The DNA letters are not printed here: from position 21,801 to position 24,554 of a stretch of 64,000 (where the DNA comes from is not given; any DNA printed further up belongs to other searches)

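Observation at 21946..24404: ECF sigma factor fused to a TM helix and five CarboxypepD_reg-like domains, overlapping the start of a beta-carbonic anhydrase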

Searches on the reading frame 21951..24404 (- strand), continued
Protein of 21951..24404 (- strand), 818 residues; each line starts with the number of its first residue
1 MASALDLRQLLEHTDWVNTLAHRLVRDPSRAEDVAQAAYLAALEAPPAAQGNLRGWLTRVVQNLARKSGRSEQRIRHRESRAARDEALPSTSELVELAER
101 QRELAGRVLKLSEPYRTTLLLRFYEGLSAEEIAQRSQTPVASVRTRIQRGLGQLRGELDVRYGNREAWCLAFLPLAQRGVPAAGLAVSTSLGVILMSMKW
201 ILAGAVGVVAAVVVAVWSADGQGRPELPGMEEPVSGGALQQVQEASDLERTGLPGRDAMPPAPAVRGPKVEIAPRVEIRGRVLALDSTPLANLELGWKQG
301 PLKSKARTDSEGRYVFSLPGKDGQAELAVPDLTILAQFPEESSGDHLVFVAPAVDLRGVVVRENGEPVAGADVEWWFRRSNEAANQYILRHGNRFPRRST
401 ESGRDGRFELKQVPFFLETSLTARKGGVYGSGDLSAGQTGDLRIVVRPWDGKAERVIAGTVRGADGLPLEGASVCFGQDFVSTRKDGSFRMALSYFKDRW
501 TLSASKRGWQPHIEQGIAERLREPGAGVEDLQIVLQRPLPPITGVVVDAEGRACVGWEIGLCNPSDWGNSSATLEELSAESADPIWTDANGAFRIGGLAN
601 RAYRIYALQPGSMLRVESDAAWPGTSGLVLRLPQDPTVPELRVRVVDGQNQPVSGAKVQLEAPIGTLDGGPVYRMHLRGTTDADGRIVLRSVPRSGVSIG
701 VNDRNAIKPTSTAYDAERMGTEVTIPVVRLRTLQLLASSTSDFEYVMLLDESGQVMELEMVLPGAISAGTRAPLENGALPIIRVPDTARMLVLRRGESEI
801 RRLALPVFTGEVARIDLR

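Call 7: find_homologous_proteins(query=window:21951-24404:-)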
Query window:21951-24404:- (818 aa): 173 proteins with E <= 0.001 among 8000 candidates; the best 120 are listed.
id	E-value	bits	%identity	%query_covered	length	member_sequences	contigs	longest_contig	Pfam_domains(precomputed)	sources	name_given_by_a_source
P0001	0.0e+0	1804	100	100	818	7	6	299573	PF02369.23,PF04545.23,PF04542.21,PF13620.13,PF08281.19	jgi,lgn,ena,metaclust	jgi:RNA polymerase sigma-70 factor (ECF subfamily)|metaclust:\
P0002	0.0e+0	1666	92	100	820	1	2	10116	PF13715.13,PF02369.23,PF04545.23,PF04542.21,PF13620.13,PF08281.19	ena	-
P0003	3.7e-276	937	55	100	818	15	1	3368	PF10670.16,PF13715.13,PF02369.23,PF20598.5,PF04545.23,PF04542.21,PF00775.28,PF13620.13,PF08281.19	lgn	-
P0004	6.7e-222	757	48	100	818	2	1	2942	PF02369.23,PF04545.23,PF04542.21,PF00775.28,PF13620.13,PF08281.19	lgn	-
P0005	1.3e-121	426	35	95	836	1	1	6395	PF02369.23,PF04545.23,PF04542.21,PF00775.28,PF13620.13,PF08281.19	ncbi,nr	ncbi:MAG TPA: RNA polymerase sigma factor, partial [Planctomycetota bacterium]|nr:RNA polymerase sig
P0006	1.7e-110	389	34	100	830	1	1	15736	PF13715.13,PF20598.5,PF04545.23,PF04542.21,PF13620.13,PF08281.19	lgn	-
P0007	1.5e-105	372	34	100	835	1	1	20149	PF13715.13,PF04545.23,PF04542.21,PF00775.28,PF13620.13,PF08281.19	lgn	-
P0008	1.6e-88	316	31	81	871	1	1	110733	PF13715.13,PF25020.2,PF02369.23,PF20598.5,PF04545.23,PF04542.21,PF00775.28,PF13620.13,PF08281.19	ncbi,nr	ncbi:MAG: sigma-70 family RNA polymerase sigma factor [Planctomycetes bacterium]|nr:sigma-70 family 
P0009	4.9e-87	311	32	98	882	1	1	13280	PF13715.13,PF25020.2,PF15976.12,PF04545.23,PF04542.21,PF00775.28,PF13620.13,PF08281.19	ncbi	-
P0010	4.9e-81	291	31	83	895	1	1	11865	PF13715.13,PF25020.2,PF04545.23,PF04542.21,PF00775.28,PF13620.13,PF08281.19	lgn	-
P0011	8.3e-81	291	29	84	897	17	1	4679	PF13715.13,PF25020.2,PF04545.23,PF04542.21,PF00775.28,PF13620.13,PF08281.19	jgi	jgi:RNA polymerase sigma-70 factor (ECF subfamily)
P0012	2.1e-80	289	48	27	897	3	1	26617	PF13715.13,PF25020.2,PF04545.23,PF04542.21,PF00775.28,PF13620.13,PF08281.19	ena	-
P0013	2.0e-78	283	32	99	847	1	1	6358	PF13715.13,PF25020.2,PF04545.23,PF04542.21,PF00775.28,PF13620.13,PF08281.19,PF22904.4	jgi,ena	-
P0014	7.8e-78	281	48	27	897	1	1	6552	PF13715.13,PF25020.2,PF15976.12,PF04545.23,PF04542.21,PF13620.13,PF08281.19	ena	-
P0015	2.5e-76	276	30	98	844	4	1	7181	PF13715.13,PF25020.2,PF07210.19,PF15976.12,PF04545.23,PF04542.21,PF00775.28,PF13620.13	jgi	-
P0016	3.9e-73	265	52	21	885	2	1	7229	PF25020.2,PF04545.23,PF04542.21,PF00775.28,PF13620.13,PF08281.19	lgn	-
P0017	1.0e-66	244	30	99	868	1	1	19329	PF13715.13,PF25020.2,PF16371.13,PF20598.5,PF15976.12,PF04545.23,PF04542.21,PF00775.28,PF13620.13,PF08281.19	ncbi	-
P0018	1.4e-66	243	31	99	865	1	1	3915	PF13715.13,PF25020.2,PF16371.13,PF20598.5,PF15976.12,PF04545.23,PF04542.21,PF00775.28,PF13620.13,PF08281.19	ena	-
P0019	7.2e-66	241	32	98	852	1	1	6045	PF13715.13,PF25020.2,PF20598.5,PF15976.12,PF04545.23,PF04542.21,PF00775.28,PF13620.13,PF08281.19,PF24107.2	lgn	-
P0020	2.2e-65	240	31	99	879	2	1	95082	PF13715.13,PF04545.23,PF04542.21,PF13620.13,PF08281.19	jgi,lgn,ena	-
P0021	7.3e-64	234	31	98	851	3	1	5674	PF13715.13,PF25020.2,PF20598.5,PF15976.12,PF04545.23,PF04542.21,PF13620.13,PF08281.19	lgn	-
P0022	5.7e-62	228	30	97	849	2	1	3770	PF13715.13,PF20598.5,PF15976.12,PF04545.23,PF04542.21,PF00775.28,PF13620.13,PF08281.19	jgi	-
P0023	4.0e-61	225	28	99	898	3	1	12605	PF13715.13,PF25020.2,PF16371.13,PF20598.5,PF15976.12,PF04545.23,PF04542.21,PF00775.28,PF13620.13,PF08281.19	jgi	jgi:RNA polymerase sigma-70 factor (ECF subfamily)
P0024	1.2e-60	224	50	24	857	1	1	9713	PF13715.13,PF16371.13,PF04545.23,PF04542.21,PF13620.13,PF08281.19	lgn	-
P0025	1.6e-59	220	30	99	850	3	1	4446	PF13715.13,PF02369.23,PF15976.12,PF04542.21,PF00775.28,PF13620.13,PF08281.19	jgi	-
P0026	4.6e-59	219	31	99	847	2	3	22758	PF13715.13,PF25020.2,PF02369.23,PF04542.21,PF00775.28,PF13620.13,PF08281.19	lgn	-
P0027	5.4e-59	218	30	99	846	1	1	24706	PF13715.13,PF25020.2,PF02369.23,PF20598.5,PF15976.12,PF04545.23,PF04542.21,PF00775.28,PF13620.13,PF08281.19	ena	-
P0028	7.7e-58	215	31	99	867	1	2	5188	PF13715.13,PF04545.23,PF04542.21,PF13620.13,PF08281.19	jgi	jgi:RNA polymerase sigma-70 factor (ECF subfamily)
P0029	1.7e-57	213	31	98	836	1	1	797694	PF04542.21,PF13620.13,PF08281.19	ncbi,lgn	-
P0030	1.7e-56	210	30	97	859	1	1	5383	PF13715.13,PF25020.2,PF02369.23,PF04545.23,PF04542.21,PF00775.28,PF13620.13,PF08281.19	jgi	jgi:RNA polymerase sigma-70 factor (ECF subfamily)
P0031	1.4e-55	207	31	74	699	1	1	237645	PF04542.21,PF13620.13,PF08281.19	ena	-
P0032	2.8e-55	206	45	23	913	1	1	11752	PF13715.13,PF25020.2,PF04542.21,PF00775.28,PF13620.13,PF08281.19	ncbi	-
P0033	3.5e-52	196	29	99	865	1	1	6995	PF13715.13,PF04545.23,PF04542.21,PF00775.28,PF13620.13,PF08281.19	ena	-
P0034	9.6e-52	194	31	92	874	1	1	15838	PF13715.13,PF25020.2,PF20598.5,PF04545.23,PF04542.21,PF13620.13,PF08281.19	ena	-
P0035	2.2e-51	193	29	98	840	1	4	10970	PF13620.13,PF08281.19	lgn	-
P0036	5.4e-50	189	28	99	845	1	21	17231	PF13715.13,PF15976.12,PF04542.21,PF00775.28,PF13620.13,PF08281.19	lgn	-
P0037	2.5e-48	183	29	98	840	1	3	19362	PF13715.13,PF25020.2,PF04545.23,PF13620.13,PF08281.19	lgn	-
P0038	3.7e-47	179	46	25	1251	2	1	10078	PF08400.17,PF17802.8,PF23193.2,PF04542.21,PF00775.28,PF13620.13,PF08281.19,PF17210.10,PF10670.16,PF13715.13,PF02369.23,PF14686.13,PF24025.2,PF20598.5,PF04545.23,PF09430.17,PF22904.4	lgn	-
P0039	2.8e-46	176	29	98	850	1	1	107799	PF13715.13,PF25020.2,PF15976.12,PF04545.23,PF04542.21,PF13620.13,PF08281.19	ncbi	-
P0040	9.6e-45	171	47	21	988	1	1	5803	PF16371.13,PF17802.8,PF04542.21,PF13620.13,PF08281.19,PF17210.10,PF10670.16,PF13715.13,PF02369.23,PF14686.13,PF20598.5,PF15976.12,PF04545.23,PF22904.4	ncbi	-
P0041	9.7e-45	171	29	99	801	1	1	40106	PF13715.13,PF04545.23,PF04542.21,PF13620.13,PF08281.19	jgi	jgi:RNA polymerase sigma-70 factor (ECF subfamily)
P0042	5.2e-44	169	47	23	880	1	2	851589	PF13715.13,PF25020.2,PF15976.12,PF04545.23,PF04542.21,PF00775.28,PF13620.13,PF08281.19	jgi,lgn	-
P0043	8.8e-42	161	33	39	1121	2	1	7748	PF17802.8,PF04542.21,PF00775.28,PF13620.13,PF08281.19,PF17210.10,PF10670.16,PF13715.13,PF02369.23,PF14686.13,PF20598.5,PF15976.12,PF04545.23,PF22904.4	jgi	-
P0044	3.8e-41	159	47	26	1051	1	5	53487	PF10670.16,PF13715.13,PF04545.23,PF04542.21,PF00775.28,PF13620.13,PF08281.19,PF22904.4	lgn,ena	-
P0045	1.5e-39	154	44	26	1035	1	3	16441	PF25020.2,PF04545.23,PF04542.21,PF00775.28,PF13620.13,PF08281.19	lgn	-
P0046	1.7e-39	154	47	21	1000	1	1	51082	PF10670.16,PF13715.13,PF02369.23,PF20598.5,PF04545.23,PF04542.21,PF00775.28,PF13620.13,PF08281.19,PF17210.10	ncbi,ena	-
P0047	2.0e-39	154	46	26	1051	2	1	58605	PF10670.16,PF13715.13,PF04545.23,PF04542.21,PF00775.28,PF13620.13,PF08281.19,PF22904.4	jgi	-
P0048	4.1e-39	153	30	68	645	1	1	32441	PF13715.13,PF25020.2,PF13620.13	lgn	-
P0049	5.3e-39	152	52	20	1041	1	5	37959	PF10670.16,PF04545.23,PF04542.21,PF00775.28,PF13620.13,PF08281.19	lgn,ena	-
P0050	2.2e-38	150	50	22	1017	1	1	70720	PF10670.16,PF13715.13,PF25020.2,PF02369.23,PF14686.13,PF20598.5,PF15976.12,PF04542.21,PF13620.13,PF08281.19,PF24107.2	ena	-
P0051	3.7e-38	149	42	18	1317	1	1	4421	PF17802.8,PF04542.21,PF00775.28,PF13620.13,PF08281.19,PF17210.10,PF10670.16,PF13715.13,PF25020.2,PF02369.23,PF14686.13,PF20598.5,PF15976.12,PF04545.23,PF09430.17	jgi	jgi:RNA polymerase sigma-70 factor (ECF subfamily)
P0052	7.1e-38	149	47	21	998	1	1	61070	PF04545.23,PF04542.21,PF13620.13,PF08281.19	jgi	jgi:RNA polymerase sigma factor (sigma-70 family)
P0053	1.8e-37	147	44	25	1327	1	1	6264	PF04545.23,PF04542.21,PF13620.13,PF08281.19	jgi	-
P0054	2.0e-37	147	47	22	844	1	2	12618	PF13715.13,PF04545.23,PF04542.21,PF13620.13,PF08281.19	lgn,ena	-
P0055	8.2e-37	145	32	50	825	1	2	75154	PF04542.21,PF00775.28,PF13620.13,PF08281.19,PF17210.10,PF24107.2,PF10670.16,PF13715.13,PF25020.2,PF02369.23,PF20598.5,PF15976.12,PF04545.23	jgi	jgi:RNA polymerase sigma-70 factor (ECF subfamily)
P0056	1.9e-36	144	46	21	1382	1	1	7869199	PF08308.18,PF17802.8,PF23193.2,PF04542.21,PF00775.28,PF13620.13,PF08281.19,PF17210.10,PF10670.16,PF13715.13,PF25020.2,PF02369.23,PF14686.13,PF20598.5,PF09430.17,PF22904.4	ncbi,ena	-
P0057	2.0e-36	144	33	57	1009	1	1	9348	PF10670.16,PF13715.13,PF25020.2,PF02369.23,PF20598.5,PF17802.8,PF04545.23,PF04542.21,PF00775.28,PF13620.13,PF08281.19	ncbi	-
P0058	2.4e-36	143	49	21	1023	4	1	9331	PF10670.16,PF13715.13,PF04545.23,PF04542.21,PF13620.13,PF08281.19,PF17210.10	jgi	jgi:RNA polymerase sigma-70 factor (ECF subfamily)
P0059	2.7e-36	143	28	98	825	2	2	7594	PF13715.13,PF04545.23,PF04542.21,PF13620.13,PF08281.19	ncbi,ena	-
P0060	5.8e-35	139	41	21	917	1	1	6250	PF10670.16,PF13715.13,PF17789.8,PF25020.2,PF02369.23,PF15976.12,PF04545.23,PF04542.21,PF00775.28,PF13620.13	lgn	-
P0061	5.9e-35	139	49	20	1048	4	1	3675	PF13715.13,PF17789.8,PF02369.23,PF20598.5,PF15976.12,PF04545.23,PF04542.21,PF00775.28,PF13620.13,PF08281.19,PF24107.2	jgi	jgi:RNA polymerase sigma-70 factor (ECF subfamily)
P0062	6.3e-35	139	31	62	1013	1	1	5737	PF04542.21,PF00775.28,PF13620.13,PF08281.19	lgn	-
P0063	7.2e-35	139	33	62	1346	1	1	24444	PF17802.8,PF04542.21,PF00775.28,PF13620.13,PF08281.19,PF17210.10,PF24107.2,PF13715.13,PF22902.3,PF02369.23,PF14686.13,PF20598.5,PF15976.12,PF04545.23,PF22904.4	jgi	jgi:RNA polymerase sigma factor (sigma-70 family)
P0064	9.0e-35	138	44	24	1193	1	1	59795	PF10670.16,PF13715.13,PF02369.23,PF04545.23,PF04542.21,PF00775.28,PF13620.13,PF08281.19,PF22904.4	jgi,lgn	jgi:RNA polymerase sigma-70 factor (ECF subfamily)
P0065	1.3e-34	138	45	24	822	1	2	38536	PF10670.16,PF13715.13,PF17789.8,PF02369.23,PF17802.8,PF04545.23,PF04542.21,PF13620.13,PF08281.19,PF22904.4,PF17210.10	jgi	-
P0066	1.5e-34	138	33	49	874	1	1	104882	PF04545.23,PF04542.21,PF13620.13,PF08281.19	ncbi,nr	ncbi:MAG: RNA polymerase sigma factor [bacterium]|nr:RNA polymerase sigma factor [bacterium]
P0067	3.3e-34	136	29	60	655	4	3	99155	PF04545.23,PF04542.21,PF13620.13,PF08281.19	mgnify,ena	mgnify:CR=1 FL=1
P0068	4.7e-34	136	28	84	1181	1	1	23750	PF17789.8,PF17802.8,PF23193.2,PF04542.21,PF00775.28,PF13620.13,PF08281.19,PF17210.10,PF10670.16,PF13715.13,PF25020.2,PF02369.23,PF20598.5,PF15976.12,PF04545.23,PF22904.4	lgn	-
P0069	6.5e-34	135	41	26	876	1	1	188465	PF13715.13,PF25020.2,PF04545.23,PF04542.21,PF00775.28,PF13620.13,PF08281.19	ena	-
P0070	8.5e-34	135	32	64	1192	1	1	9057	PF17802.8,PF23193.2,PF04542.21,PF00775.28,PF13620.13,PF08281.19,PF17210.10,PF10670.16,PF13715.13,PF02369.23,PF14686.13,PF24025.2,PF20598.5,PF15976.12,PF04545.23,PF09430.17,PF22904.4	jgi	jgi:RNA polymerase sigma-70 factor (ECF subfamily)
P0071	1.4e-33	134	28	72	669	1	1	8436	PF04545.23,PF00775.28,PF13620.13,PF08281.19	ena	-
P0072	5.1e-33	132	43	23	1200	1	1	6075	PF10670.16,PF13715.13,PF02369.23,PF20598.5,PF04545.23,PF04542.21,PF00775.28,PF13620.13,PF08281.19,PF13115.12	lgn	-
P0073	8.2e-33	132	45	20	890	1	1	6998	PF10670.16,PF13715.13,PF20598.5,PF04545.23,PF04542.21,PF13620.13,PF08281.19,PF22904.4,PF17210.10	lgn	-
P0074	2.2e-32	130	41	20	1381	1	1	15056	PF17802.8,PF04542.21,PF00775.28,PF13620.13,PF08281.19,PF17210.10,PF10670.16,PF13715.13,PF25020.2,PF02369.23,PF14686.13,PF20598.5,PF15976.12,PF04545.23,PF22904.4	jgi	jgi:RNA polymerase sigma factor (sigma-70 family)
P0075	3.3e-32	130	31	61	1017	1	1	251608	PF10670.16,PF13715.13,PF02369.23,PF04545.23,PF04542.21,PF13620.13,PF08281.19,PF22904.4,PF24107.2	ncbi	-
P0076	5.1e-32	129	42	25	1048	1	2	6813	PF10670.16,PF13715.13,PF17789.8,PF25020.2,PF02369.23,PF11974.15,PF20598.5,PF04545.23,PF04542.21,PF13620.13,PF08281.19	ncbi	-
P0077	6.0e-32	129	28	85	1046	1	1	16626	PF13715.13,PF25020.2,PF15976.12,PF04542.21,PF13620.13,PF08281.19,PF09430.17,PF22029.3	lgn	-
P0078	6.5e-32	129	48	21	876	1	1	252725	PF04545.23,PF04542.21,PF13620.13,PF08281.19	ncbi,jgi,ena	-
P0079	1.1e-31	128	34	49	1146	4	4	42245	PF17802.8,PF04542.21,PF00775.28,PF13620.13,PF08281.19,PF17210.10,PF10670.16,PF13715.13,PF25020.2,PF02369.23,PF04545.23,PF22904.4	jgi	jgi:RNA polymerase sigma-70 factor (ECF subfamily)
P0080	1.3e-31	128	35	45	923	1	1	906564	PF10670.16,PF13715.13,PF02369.23,PF20598.5,PF17802.8,PF04542.21,PF00775.28,PF13620.13,PF08281.19,PF22904.4,PF17210.10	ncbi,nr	ncbi:MAG: sigma-70 family RNA polymerase sigma factor [Planctomycetes bacterium]|nr:sigma-70 family 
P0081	1.3e-31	128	43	24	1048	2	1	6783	PF10670.16,PF20598.5,PF04545.23,PF04542.21,PF13620.13,PF08281.19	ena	-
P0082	1.4e-31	128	47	21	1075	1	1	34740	PF04545.23,PF04542.21,PF13620.13,PF08281.19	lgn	-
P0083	2.3e-31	127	32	59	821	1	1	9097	PF04545.23,PF04542.21,PF13620.13,PF08281.19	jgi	jgi:RNA polymerase sigma-70 factor (ECF subfamily)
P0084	2.8e-31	127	44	20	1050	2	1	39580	PF02369.23,PF04545.23,PF04542.21,PF13620.13,PF08281.19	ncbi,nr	ncbi:MAG TPA: RNA polymerase sigma factor [Planctomycetota bacterium]|nr:RNA polymerase sigma factor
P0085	4.1e-31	126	28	73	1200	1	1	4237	PF08308.18,PF17802.8,PF23193.2,PF04542.21,PF00775.28,PF13620.13,PF08281.19,PF17210.10,PF10670.16,PF13715.13,PF25020.2,PF02369.23,PF14686.13,PF20598.5,PF15976.12,PF04545.23,PF09430.17,PF22904.4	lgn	-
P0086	4.2e-31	126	29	78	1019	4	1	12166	PF17789.8,PF04542.21,PF00775.28,PF13620.13,PF08281.19,PF24107.2,PF10670.16,PF13715.13,PF25020.2,PF02369.23,PF20598.5,PF15976.12,PF04545.23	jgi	jgi:RNA polymerase sigma-70 factor (ECF subfamily)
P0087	5.7e-31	126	42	27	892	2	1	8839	PF10670.16,PF13715.13,PF25020.2,PF02369.23,PF20598.5,PF04542.21,PF13620.13,PF08281.19,PF22904.4,PF17210.10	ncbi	-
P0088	7.1e-31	125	42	26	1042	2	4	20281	PF04542.21,PF13620.13,PF08281.19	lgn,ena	-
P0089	8.5e-31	125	41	23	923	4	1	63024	PF04545.23,PF04542.21,PF08281.19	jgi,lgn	jgi:RNA polymerase sigma-70 factor (ECF subfamily)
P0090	9.3e-31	125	47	21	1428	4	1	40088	PF17789.8,PF17802.8,PF04542.21,PF00775.28,PF13620.13,PF08281.19,PF17210.10,PF10670.16,PF13715.13,PF25020.2,PF02369.23,PF24025.2,PF20598.5,PF04545.23,PF09430.17,PF22904.4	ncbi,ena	-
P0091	1.1e-30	125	28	80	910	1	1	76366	PF13715.13,PF17802.8,PF04545.23,PF04542.21,PF00775.28,PF13620.13,PF08281.19,PF22904.4,PF17210.10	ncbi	-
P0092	1.1e-30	125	39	21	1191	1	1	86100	PF08400.17,PF17802.8,PF23193.2,PF04542.21,PF00775.28,PF13620.13,PF08281.19,PF17210.10,PF10670.16,PF13715.13,PF02369.23,PF14686.13,PF20598.5,PF15976.12,PF04545.23,PF09430.17,PF22904.4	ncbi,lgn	-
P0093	1.2e-30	125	45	21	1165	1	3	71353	PF07210.19,PF04542.21,PF00775.28,PF13620.13,PF08281.19,PF17210.10,PF10670.16,PF13715.13,PF25020.2,PF02369.23,PF13180.13,PF14686.13,PF20598.5,PF04545.23,PF09430.17,PF22904.4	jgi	jgi:RNA polymerase sigma factor (sigma-70 family)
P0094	1.4e-30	124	43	25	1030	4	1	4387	PF10670.16,PF02369.23,PF20598.5,PF04545.23,PF04542.21,PF13620.13,PF08281.19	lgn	-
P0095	2.0e-30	124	28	86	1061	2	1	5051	PF10670.16,PF04545.23,PF04542.21,PF13620.13,PF08281.19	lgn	-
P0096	3.3e-30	123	42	23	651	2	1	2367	PF04545.23,PF04542.21,PF13620.13,PF08281.19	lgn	-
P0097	4.0e-30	123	32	62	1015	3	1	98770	PF04545.23,PF13620.13,PF08281.19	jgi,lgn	jgi:RNA polymerase sigma-70 factor (ECF subfamily)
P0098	5.6e-30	122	40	25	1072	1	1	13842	PF17789.8,PF17802.8,PF04542.21,PF00775.28,PF13620.13,PF08281.19,PF17210.10,PF10670.16,PF13715.13,PF02369.23,PF20598.5,PF15976.12,PF22029.3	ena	-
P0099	5.9e-30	122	29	69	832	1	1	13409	PF04545.23,PF04542.21,PF13620.13,PF08281.19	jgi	jgi:RNA polymerase sigma-70 factor (ECF subfamily)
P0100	9.5e-30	122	44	22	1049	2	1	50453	PF02369.23,PF04545.23,PF04542.21,PF13620.13,PF08281.19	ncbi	-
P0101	2.0e-29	121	36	42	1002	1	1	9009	PF13715.13,PF16371.13,PF15976.12,PF04545.23,PF04542.21,PF13620.13,PF08281.19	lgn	-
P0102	2.6e-29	120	29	61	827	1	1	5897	PF10670.16,PF13715.13,PF17820.8,PF02369.23,PF00595.30,PF13180.13,PF04545.23,PF04542.21,PF00775.28,PF13620.13,PF08281.19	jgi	jgi:RNA polymerase sigma-70 factor (ECF subfamily)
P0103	3.5e-29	120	46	21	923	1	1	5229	PF10670.16,PF13715.13,PF02369.23,PF20598.5,PF17802.8,PF04542.21,PF00775.28,PF13620.13,PF08281.19,PF22904.4,PF17210.10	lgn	-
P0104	4.0e-29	120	27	97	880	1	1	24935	PF13715.13,PF25020.2,PF20598.5,PF15976.12,PF04542.21,PF00775.28,PF13620.13,PF08281.19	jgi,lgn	-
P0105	4.6e-29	119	27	93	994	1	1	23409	PF13715.13,PF25020.2,PF02369.23,PF15976.12,PF04545.23,PF04542.21,PF13620.13,PF08281.19,PF24107.2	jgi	jgi:RNA polymerase sigma factor (sigma-70 family)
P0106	6.3e-29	119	41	26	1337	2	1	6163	PF17802.8,PF04542.21,PF00775.28,PF13620.13,PF08281.19,PF17210.10,PF13715.13,PF25020.2,PF02369.23,PF14686.13,PF24025.2,PF20598.5,PF15976.12,PF04545.23,PF22904.4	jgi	jgi:RNA polymerase sigma factor (sigma-70 family)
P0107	7.4e-29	119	31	46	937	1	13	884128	PF07210.19,PF17802.8,PF04542.21,PF00775.28,PF13620.13,PF08281.19,PF10670.16,PF13715.13,PF25020.2,PF20598.5,PF09430.17,PF22904.4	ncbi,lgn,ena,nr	ncbi:MAG: sigma-70 family RNA polymerase sigma factor [Planctomycetota bacterium]|nr:MAG: sigma-70 f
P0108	9.5e-29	118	45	26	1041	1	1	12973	PF10670.16,PF13715.13,PF20598.5,PF04545.23,PF04542.21,PF13620.13,PF08281.19,PF22904.4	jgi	jgi:RNA polymerase sigma-70 factor (ECF subfamily)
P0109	1.7e-28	118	41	24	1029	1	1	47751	PF10670.16,PF13715.13,PF02369.23,PF04545.23,PF04542.21,PF13620.13,PF08281.19,PF17210.10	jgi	-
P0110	5.7e-28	116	29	81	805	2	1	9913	PF17802.8,PF04542.21,PF00775.28,PF13620.13,PF08281.19,PF17210.10,PF10670.16,PF13715.13,PF25020.2,PF02369.23,PF14686.13,PF20598.5,PF15976.12,PF04545.23,PF09430.17,PF22904.4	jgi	jgi:RNA polymerase sigma factor (sigma-70 family)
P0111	1.1e-27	115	44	24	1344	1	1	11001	PF17802.8,PF00775.28,PF13620.13,PF08281.19,PF17210.10,PF10670.16,PF13715.13,PF02369.23,PF14686.13,PF20598.5,PF04545.23,PF22904.4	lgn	-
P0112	1.3e-27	115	32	44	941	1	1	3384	PF17789.8,PF07210.19,PF17802.8,PF04542.21,PF00775.28,PF13620.13,PF08281.19,PF17210.10,PF10670.16,PF13715.13,PF25020.2,PF02369.23,PF11974.15,PF20598.5,PF15976.12,PF22904.4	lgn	-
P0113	1.6e-27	114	28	81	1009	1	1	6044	PF10670.16,PF13715.13,PF13384.13,PF20598.5,PF04545.23,PF04542.21,PF00775.28,PF13620.13,PF08281.19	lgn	-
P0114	1.9e-27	114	47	16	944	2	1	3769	PF10670.16,PF13715.13,PF02369.23,PF20598.5,PF04545.23,PF00775.28,PF13620.13,PF08281.19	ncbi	ncbi:MAG: sigma-70 family RNA polymerase sigma factor [Planctomycetota bacterium]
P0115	2.8e-27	113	33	57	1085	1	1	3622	PF04545.23,PF04542.21,PF13620.13,PF08281.19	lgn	-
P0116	3.5e-27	113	32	59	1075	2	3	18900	PF13715.13,PF04545.23,PF04542.21,PF13620.13,PF08281.19,PF22904.4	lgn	-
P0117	3.6e-27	113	43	22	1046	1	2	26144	PF04545.23,PF04542.21,PF13620.13,PF08281.19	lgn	-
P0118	3.9e-27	113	30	50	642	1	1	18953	PF04542.21,PF13620.13,PF08281.19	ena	-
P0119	6.1e-27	112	28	84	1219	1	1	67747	PF17802.8,PF04542.21,PF00775.28,PF13620.13,PF08281.19,PF17210.10,PF24107.2,PF13715.13,PF25020.2,PF02369.23,PF15976.12,PF04545.23,PF09430.17,PF22904.4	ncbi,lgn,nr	ncbi:MAG: sigma-70 family RNA polymerase sigma factor [Planctomycetes bacterium]|nr:sigma-70 family 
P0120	7.3e-27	112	41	20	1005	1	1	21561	PF17789.8,PF04545.23,PF04542.21,PF13620.13,PF08281.19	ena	-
